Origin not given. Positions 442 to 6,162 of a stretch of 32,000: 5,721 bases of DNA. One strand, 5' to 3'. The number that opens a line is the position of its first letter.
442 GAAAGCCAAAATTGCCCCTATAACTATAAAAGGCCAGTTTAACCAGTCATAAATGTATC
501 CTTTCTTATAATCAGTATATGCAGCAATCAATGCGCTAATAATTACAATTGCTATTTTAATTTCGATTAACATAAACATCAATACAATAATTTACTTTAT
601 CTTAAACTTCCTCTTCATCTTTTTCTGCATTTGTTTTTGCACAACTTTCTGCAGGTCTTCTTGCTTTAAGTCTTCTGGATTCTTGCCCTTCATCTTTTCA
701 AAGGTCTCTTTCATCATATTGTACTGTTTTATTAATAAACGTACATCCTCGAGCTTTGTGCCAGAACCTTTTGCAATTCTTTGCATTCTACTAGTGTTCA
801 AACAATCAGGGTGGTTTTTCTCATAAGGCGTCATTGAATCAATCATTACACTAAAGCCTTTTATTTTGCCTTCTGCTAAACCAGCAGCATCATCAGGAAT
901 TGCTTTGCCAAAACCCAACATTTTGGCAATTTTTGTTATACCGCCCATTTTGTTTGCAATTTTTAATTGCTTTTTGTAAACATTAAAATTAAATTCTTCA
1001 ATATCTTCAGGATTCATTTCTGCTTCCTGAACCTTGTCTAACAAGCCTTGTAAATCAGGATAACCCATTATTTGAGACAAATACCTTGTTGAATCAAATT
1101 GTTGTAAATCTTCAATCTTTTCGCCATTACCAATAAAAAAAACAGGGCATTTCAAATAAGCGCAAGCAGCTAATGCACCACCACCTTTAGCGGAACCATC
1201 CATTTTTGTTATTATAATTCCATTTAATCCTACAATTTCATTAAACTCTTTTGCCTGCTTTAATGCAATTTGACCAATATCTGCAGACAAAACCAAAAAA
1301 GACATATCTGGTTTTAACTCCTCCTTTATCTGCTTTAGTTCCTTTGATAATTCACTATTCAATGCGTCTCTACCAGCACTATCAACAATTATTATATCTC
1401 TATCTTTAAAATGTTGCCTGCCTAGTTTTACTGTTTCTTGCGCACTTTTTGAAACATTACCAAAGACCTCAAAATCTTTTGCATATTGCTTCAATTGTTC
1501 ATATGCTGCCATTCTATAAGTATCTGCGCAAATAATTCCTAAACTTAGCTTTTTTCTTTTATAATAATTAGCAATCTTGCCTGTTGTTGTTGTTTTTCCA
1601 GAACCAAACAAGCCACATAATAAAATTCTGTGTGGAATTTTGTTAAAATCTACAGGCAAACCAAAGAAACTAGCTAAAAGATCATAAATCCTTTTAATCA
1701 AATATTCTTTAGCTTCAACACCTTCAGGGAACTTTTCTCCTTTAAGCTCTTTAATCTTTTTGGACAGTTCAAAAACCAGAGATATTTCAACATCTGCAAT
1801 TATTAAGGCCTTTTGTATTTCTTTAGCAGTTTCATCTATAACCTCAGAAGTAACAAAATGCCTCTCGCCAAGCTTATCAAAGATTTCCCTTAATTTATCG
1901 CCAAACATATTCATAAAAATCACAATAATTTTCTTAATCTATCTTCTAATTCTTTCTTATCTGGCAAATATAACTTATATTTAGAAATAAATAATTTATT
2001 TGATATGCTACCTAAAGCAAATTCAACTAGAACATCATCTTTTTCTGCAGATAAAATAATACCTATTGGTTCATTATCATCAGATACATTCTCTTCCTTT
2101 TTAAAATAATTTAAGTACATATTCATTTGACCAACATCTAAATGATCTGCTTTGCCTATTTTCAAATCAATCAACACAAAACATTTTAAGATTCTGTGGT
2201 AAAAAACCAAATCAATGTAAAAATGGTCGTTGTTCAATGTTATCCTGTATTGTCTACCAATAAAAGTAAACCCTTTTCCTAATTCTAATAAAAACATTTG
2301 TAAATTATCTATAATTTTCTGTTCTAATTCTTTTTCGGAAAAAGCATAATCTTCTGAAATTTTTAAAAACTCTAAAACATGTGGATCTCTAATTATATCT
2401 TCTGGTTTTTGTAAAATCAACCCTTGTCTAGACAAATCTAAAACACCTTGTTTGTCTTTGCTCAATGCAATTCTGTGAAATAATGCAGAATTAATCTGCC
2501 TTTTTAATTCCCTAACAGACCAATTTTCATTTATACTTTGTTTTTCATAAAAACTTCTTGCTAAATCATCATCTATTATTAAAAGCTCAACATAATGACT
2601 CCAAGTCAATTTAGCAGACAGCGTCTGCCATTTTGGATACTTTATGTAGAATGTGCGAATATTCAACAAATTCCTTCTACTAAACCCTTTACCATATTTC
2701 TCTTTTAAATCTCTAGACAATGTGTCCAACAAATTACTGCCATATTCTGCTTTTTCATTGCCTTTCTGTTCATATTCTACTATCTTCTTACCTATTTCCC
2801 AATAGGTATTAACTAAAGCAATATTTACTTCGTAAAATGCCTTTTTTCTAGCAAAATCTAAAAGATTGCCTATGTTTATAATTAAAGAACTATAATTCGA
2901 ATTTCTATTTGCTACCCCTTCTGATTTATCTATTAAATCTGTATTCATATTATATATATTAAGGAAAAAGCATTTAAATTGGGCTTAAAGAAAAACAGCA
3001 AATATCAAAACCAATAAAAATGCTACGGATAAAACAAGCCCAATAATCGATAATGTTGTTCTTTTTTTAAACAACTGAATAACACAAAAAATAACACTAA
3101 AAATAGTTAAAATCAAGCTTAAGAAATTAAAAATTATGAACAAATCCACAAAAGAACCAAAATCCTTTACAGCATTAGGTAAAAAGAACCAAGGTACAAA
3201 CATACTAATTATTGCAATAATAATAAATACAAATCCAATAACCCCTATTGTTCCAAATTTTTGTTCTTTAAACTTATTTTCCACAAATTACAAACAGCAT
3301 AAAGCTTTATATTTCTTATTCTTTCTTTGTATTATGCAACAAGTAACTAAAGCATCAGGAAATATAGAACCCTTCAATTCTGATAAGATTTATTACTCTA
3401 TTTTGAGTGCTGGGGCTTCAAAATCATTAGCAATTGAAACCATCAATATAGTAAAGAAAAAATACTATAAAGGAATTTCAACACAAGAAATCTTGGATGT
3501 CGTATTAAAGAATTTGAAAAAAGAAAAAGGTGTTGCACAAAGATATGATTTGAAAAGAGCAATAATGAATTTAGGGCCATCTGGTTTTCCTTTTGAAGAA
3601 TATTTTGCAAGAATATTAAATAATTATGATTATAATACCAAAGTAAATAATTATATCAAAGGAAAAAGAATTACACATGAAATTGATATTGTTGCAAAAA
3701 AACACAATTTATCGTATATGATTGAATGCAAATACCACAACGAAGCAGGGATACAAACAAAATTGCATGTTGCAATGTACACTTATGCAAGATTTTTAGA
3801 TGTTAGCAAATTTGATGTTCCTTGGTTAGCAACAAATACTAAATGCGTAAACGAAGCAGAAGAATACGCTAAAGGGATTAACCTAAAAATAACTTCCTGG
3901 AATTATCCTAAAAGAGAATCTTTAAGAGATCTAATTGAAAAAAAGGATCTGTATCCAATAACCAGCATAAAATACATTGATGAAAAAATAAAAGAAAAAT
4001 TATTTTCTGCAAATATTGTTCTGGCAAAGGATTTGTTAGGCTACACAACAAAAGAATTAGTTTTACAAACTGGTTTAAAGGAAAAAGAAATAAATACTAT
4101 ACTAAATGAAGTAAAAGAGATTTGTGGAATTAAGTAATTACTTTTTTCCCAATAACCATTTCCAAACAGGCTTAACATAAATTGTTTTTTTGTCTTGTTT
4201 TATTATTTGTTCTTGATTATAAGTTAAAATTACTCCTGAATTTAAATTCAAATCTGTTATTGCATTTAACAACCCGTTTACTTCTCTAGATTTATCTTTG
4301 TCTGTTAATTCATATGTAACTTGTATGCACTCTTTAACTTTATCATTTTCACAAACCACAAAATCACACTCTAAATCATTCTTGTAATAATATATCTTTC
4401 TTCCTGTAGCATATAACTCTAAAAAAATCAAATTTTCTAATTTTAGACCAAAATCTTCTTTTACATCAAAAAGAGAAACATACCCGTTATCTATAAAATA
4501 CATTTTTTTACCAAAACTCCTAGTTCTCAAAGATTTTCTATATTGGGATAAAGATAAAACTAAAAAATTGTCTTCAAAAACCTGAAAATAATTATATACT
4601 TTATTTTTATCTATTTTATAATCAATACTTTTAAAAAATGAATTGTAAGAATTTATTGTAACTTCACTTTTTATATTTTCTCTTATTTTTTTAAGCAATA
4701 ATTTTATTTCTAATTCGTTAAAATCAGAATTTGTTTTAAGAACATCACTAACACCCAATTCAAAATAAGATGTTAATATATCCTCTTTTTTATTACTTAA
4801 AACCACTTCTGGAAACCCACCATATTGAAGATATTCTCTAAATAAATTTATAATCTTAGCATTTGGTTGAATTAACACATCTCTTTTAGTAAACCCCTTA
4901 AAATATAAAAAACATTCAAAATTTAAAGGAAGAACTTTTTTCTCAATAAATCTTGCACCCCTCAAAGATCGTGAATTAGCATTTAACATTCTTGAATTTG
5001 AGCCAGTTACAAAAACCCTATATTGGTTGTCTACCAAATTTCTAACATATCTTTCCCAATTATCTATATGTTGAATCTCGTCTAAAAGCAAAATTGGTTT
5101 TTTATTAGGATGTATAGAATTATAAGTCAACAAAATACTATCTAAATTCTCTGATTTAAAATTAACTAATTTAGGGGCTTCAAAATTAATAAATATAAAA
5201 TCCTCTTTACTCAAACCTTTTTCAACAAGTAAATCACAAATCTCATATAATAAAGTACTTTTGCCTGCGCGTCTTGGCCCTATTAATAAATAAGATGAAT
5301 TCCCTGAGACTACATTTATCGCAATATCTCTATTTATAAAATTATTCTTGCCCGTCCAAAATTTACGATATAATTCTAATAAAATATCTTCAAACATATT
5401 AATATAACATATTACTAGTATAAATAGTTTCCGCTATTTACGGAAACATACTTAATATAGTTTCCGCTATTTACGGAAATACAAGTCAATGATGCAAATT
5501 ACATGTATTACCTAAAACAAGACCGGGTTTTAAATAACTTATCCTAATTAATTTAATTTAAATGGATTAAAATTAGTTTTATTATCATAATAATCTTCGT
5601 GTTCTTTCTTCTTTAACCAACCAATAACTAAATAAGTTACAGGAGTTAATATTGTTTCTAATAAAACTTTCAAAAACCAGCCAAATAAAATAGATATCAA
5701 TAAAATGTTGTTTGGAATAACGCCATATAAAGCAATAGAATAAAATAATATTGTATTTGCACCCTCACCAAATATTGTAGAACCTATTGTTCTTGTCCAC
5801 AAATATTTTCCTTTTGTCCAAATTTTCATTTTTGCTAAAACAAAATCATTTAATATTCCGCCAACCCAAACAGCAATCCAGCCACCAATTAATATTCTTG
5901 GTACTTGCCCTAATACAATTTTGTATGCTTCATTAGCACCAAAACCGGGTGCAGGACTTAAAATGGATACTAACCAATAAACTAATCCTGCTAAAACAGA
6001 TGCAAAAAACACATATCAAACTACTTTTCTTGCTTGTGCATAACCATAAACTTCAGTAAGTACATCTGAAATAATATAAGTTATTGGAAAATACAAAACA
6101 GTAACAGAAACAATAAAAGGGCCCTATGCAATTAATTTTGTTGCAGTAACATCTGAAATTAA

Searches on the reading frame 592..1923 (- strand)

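Call 67: search_protein_families(library=pfam, proteins=[window:592-1923:-], max_evalue=0.001)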
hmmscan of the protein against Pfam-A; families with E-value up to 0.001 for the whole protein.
window:592-1923:- (443 aa): 4 families
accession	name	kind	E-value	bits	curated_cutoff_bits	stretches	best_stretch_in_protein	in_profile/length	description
PF00448.28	SRP54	-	2.4e-61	207.2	22.7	1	98-286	2-195/196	SRP54-type protein, GTPase domain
PF02978.25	SRP_SPB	-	1.9e-25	89.5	27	1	310-407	1-90/91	Signal peptide binding domain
PF02881.24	SRP54_N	-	2.8e-10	40.7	22.4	1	7-79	1-71/75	SRP54-type protein, helical bundle domain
PF01851.28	PC_rep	-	2e-05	25.2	21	1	126-152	4-30/35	Proteasome/cyclosome repeat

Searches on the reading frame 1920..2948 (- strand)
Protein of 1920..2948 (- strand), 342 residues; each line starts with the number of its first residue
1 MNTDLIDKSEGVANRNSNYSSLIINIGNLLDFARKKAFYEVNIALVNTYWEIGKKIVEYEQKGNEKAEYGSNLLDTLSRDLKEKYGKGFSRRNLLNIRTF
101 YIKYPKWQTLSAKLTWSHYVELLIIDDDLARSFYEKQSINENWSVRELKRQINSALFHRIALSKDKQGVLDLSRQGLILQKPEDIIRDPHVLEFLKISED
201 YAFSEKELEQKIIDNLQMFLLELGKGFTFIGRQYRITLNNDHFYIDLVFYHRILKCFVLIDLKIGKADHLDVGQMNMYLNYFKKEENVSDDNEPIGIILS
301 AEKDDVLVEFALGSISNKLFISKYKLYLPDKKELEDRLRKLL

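Call 67: search_protein_families(library=pfam, proteins=[window:1920-2948:-], max_evalue=0.001)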
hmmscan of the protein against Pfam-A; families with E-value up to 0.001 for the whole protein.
window:1920-2948:- (342 aa): 3 families
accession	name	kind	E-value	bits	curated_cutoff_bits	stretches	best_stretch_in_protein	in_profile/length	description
PF06250.17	YhcG_C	-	3e-58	196.5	32.5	1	184-338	2-156/157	YhcG PDDEXK nuclease domain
PF17761.7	DUF1016_N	-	6e-47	159.6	32.8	1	26-159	2-137/137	DUF1016 N-terminal domain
PF01939.22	NucS_C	-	0.00015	22.2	24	1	205-287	2-75/124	Endonuclease NucS C-terminal domain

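Call 71: find_encoding_contigs(protein=window:1920-2948:-, flank=10000, max_places=3)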
Protein window:1920-2948:- (342 aa): 6 contigs read that carry it; 3 places shown.
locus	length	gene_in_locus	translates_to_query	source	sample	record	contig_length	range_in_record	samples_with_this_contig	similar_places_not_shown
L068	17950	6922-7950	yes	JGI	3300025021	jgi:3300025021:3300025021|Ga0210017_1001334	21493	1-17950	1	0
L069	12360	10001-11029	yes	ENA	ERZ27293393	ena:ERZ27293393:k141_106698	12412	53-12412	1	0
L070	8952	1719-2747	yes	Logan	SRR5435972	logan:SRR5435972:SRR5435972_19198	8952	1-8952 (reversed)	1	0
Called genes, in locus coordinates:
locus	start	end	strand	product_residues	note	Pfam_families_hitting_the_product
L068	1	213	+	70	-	?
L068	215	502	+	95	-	PF01984:dsDNA_bind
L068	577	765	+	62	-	-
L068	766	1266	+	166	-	PF01198:Ribosomal_L31e (weak)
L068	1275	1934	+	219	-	PF01912:eIF-6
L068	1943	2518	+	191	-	PF02996:Prefoldin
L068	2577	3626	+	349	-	PF02881:SRP54_N (weak), PF00448:SRP54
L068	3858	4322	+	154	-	PF02592:Vut_1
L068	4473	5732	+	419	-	PF13173:AAA_14, PF13635:DUF4143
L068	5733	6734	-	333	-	PF03477:ATP-cone, PF22357:AF1548-like_C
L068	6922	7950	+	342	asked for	PF17761:DUF1016_N, PF06250:YhcG_C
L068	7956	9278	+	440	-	PF02881:SRP54_N, PF00448:SRP54, PF01851:PC_rep (faint), PF02978:SRP_SPB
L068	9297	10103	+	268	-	PF01478:Peptidase_A24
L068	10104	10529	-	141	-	PF10107:Endonuc_Holl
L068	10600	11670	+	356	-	PF00579:tRNA-synt_1b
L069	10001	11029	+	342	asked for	PF17761:DUF1016_N, PF06250:YhcG_C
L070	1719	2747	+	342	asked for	PF17761:DUF1016_N, PF06250:YhcG_C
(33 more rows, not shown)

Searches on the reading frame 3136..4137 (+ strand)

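Call 67: search_protein_families(library=pfam, proteins=[window:3136-4137:+], max_evalue=0.001)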
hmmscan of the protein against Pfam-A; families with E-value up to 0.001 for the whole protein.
window:3136-4137:+ (333 aa): 2 families
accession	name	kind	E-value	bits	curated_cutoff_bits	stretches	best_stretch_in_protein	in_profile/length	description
PF22357.2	AF1548-like_C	-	9.8e-10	38.8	23.9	1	273-329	1-55/56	AF1548-like, C-terminal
PF03477.21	ATP-cone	-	2.8e-09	37.8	25.8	1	69-135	2-77/88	ATP cone domain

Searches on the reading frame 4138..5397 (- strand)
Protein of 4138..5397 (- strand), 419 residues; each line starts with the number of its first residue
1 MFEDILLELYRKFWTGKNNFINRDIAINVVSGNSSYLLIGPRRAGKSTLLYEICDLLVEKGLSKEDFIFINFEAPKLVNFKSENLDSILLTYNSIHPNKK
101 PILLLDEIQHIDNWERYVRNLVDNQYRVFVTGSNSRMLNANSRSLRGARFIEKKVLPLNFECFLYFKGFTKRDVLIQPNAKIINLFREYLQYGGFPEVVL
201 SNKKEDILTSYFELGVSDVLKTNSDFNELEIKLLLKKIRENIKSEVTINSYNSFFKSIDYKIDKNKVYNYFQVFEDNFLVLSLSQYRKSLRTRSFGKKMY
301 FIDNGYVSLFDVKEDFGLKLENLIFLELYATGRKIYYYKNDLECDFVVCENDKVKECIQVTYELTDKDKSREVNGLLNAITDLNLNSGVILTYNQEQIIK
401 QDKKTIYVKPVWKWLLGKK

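Call 67: search_protein_families(library=pfam, proteins=[window:4138-5397:-], max_evalue=0.001)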
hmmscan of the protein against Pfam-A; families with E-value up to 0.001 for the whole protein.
window:4138-5397:- (419 aa): 4 families
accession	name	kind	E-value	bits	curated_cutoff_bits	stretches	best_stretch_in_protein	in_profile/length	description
PF13173.12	AAA_14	-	7.7e-28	97.5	27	1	35-164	4-129/129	AAA domain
PF13635.12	DUF4143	-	4.1e-09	36.8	28.1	1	218-360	3-157/160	Domain of unknown function (DUF4143)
PF00004.35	AAA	-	0.00012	22.9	21.2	1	36-111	1-69/131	ATPase family associated with various cellular activities (AAA)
PF13401.12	AAA_22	-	0.00085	20.1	27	0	33-76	5-45/130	AAA domain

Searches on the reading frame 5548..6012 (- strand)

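Call 67: search_protein_families(library=pfam, proteins=[window:5548-6012:-], max_evalue=0.001)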
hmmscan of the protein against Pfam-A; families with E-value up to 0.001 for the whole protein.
window:5548-6012:- (154 aa): 1 family
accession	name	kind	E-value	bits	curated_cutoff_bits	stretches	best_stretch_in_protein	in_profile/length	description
PF02592.20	Vut_1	-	3.6e-30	105.8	27.2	1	2-129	34-152/152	Putative vitamin uptake transporter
